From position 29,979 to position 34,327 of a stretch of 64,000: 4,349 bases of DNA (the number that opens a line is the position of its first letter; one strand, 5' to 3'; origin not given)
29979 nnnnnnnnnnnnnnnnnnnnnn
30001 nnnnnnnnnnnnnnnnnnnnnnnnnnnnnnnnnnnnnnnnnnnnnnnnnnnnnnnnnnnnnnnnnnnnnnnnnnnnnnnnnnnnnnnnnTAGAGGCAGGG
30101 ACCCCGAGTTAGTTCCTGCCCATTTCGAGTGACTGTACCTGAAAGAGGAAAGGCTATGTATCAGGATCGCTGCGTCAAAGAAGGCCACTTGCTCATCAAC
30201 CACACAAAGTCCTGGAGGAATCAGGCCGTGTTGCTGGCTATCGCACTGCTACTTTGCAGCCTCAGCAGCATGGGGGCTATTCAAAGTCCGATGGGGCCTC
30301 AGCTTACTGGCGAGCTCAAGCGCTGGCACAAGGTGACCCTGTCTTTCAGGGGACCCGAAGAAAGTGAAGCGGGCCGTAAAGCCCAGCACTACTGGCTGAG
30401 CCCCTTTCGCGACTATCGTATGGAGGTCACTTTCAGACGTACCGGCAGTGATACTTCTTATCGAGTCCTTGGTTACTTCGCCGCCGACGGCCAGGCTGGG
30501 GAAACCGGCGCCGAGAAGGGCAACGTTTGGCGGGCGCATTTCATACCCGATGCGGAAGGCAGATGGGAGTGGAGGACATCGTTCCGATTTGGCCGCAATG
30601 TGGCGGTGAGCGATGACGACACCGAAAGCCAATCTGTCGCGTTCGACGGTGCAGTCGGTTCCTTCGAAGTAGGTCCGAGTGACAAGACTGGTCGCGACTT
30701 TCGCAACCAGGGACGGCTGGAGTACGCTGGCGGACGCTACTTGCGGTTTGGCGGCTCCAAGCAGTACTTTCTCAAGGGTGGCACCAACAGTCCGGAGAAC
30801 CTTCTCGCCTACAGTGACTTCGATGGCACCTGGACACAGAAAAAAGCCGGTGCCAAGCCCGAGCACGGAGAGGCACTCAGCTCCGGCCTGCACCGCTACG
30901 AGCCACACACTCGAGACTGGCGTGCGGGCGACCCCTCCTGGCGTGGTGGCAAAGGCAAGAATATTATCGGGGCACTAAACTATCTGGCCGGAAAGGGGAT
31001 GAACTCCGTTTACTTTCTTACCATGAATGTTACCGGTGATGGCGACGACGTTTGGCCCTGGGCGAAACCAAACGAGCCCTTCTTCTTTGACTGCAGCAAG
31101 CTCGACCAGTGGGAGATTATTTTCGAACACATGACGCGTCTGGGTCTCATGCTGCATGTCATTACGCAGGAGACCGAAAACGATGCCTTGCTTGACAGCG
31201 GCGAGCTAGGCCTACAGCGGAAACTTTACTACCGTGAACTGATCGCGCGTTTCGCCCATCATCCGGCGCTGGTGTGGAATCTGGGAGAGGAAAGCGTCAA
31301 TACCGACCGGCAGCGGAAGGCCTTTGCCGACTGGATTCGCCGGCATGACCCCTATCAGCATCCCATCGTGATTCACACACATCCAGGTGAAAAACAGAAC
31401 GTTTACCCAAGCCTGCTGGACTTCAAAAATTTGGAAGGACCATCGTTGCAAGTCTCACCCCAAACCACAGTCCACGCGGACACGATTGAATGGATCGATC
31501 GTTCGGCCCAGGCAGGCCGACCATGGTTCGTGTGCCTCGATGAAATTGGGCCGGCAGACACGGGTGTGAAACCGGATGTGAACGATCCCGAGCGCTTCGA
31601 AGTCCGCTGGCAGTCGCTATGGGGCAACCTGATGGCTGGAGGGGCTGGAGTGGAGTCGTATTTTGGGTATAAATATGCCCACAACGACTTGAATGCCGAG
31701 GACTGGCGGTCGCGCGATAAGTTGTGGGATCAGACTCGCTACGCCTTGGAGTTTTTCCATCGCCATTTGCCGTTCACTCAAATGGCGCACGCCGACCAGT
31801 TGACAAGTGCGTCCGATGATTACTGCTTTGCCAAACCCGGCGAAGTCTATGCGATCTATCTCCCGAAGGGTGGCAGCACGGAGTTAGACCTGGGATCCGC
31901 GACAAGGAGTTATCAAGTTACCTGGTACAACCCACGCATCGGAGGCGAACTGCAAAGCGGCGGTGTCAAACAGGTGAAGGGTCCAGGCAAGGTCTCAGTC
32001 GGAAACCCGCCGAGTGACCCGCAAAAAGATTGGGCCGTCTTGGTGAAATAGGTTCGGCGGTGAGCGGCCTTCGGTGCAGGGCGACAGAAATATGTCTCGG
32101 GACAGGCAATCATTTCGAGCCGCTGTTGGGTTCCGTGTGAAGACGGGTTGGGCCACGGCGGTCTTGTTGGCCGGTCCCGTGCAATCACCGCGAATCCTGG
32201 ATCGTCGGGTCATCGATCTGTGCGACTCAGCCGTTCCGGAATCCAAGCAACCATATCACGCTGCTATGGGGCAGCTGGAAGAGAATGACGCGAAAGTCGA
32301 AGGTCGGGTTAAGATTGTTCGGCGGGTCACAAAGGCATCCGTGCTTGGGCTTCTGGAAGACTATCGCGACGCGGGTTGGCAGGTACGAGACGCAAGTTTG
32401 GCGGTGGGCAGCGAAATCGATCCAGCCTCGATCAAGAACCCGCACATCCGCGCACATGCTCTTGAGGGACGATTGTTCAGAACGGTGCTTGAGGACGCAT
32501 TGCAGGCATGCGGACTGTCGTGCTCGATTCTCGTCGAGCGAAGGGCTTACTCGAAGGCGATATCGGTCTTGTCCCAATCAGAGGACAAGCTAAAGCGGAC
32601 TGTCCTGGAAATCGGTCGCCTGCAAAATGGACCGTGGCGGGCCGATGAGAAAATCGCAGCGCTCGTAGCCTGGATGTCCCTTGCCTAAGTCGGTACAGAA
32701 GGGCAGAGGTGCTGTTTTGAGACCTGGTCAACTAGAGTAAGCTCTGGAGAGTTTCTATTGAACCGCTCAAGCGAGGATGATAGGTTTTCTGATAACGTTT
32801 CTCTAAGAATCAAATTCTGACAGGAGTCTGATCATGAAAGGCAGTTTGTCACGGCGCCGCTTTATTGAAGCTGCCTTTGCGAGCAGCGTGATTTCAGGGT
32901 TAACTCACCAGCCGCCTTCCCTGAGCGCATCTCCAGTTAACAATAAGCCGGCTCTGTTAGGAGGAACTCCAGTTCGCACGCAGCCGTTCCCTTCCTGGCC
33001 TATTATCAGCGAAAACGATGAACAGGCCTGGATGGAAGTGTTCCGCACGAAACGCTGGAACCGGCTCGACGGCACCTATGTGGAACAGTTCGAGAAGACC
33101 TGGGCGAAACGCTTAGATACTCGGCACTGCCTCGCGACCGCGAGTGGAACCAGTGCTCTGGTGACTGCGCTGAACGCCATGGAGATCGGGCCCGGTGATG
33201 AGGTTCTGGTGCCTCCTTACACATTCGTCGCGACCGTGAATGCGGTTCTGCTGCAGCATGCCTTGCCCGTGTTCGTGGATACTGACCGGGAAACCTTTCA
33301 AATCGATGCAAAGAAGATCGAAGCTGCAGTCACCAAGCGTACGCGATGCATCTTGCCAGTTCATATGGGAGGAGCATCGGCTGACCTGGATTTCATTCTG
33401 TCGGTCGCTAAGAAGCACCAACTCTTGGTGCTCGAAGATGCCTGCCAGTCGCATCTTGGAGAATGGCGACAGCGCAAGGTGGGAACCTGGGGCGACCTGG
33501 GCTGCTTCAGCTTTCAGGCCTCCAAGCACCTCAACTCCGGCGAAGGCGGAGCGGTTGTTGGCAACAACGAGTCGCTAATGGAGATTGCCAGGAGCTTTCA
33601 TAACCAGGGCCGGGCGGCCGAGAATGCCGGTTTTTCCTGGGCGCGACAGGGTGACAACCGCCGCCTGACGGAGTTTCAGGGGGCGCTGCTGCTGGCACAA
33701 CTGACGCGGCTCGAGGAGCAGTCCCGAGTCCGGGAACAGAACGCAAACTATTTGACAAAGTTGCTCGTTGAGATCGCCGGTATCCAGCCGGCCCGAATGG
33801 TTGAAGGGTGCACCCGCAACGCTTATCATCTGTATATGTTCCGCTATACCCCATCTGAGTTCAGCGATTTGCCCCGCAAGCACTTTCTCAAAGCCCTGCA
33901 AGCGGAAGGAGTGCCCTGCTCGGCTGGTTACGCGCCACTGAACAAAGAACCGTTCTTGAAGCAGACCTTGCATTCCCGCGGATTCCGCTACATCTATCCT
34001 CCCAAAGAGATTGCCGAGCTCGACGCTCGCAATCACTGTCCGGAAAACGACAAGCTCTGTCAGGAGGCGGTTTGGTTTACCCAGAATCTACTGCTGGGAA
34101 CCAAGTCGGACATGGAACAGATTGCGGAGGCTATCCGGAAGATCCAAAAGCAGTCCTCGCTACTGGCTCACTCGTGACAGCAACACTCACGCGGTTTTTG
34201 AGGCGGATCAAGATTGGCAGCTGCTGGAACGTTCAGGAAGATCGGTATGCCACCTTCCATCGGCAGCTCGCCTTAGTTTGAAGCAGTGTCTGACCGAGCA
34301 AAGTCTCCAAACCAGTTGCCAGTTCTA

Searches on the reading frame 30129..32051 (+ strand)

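Call 41: search_protein_families(library=pfam, proteins=[window:30129-32051:+], max_evalue=0.00001)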
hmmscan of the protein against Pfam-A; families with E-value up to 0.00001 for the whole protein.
window:30129-32051:+ (640 aa): 2 families
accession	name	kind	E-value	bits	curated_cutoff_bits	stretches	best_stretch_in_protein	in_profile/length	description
PF16586.11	DUF5060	-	3.9e-16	59.5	27.2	1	63-153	2-70/70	Domain of unknown function (DUF5060)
PF12904.13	Collagen_bind_2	-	4.4e-08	33.3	22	1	561-639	13-91/92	Putative collagen-binding domain of a collagenase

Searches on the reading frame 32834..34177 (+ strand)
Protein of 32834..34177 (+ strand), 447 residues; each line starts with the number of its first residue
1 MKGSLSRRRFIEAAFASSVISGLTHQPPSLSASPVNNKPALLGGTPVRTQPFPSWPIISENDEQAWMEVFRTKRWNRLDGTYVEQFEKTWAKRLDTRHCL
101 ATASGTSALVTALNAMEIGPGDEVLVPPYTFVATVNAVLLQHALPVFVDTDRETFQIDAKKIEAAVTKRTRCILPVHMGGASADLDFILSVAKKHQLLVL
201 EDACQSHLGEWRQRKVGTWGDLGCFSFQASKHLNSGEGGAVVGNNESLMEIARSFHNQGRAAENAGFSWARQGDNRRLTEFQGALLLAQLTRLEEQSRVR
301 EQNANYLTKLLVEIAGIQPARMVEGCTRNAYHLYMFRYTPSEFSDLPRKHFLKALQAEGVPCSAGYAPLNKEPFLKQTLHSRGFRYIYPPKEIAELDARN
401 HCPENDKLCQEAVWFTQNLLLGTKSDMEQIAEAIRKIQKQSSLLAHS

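Call 41: search_protein_families(library=pfam, proteins=[window:32834-34177:+], max_evalue=0.00001)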
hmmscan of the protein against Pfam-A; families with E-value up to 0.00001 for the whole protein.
window:32834-34177:+ (447 aa): 3 families
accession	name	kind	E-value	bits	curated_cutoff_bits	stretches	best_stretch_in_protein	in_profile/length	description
PF01041.23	DegT_DnrJ_EryC1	-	2.1e-92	310.6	19.8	1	58-378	3-320/360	DegT/DnrJ/EryC1/StrS aminotransferase family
PF00155.27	Aminotran_1_2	-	4.8e-10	39.6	19.7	1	83-203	44-186/361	Aminotransferase class I and II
PF01053.26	Cys_Met_Meta_PP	-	9.2e-06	24.9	27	0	76-204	47-175/381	Cys/Met metabolism PLP-dependent enzyme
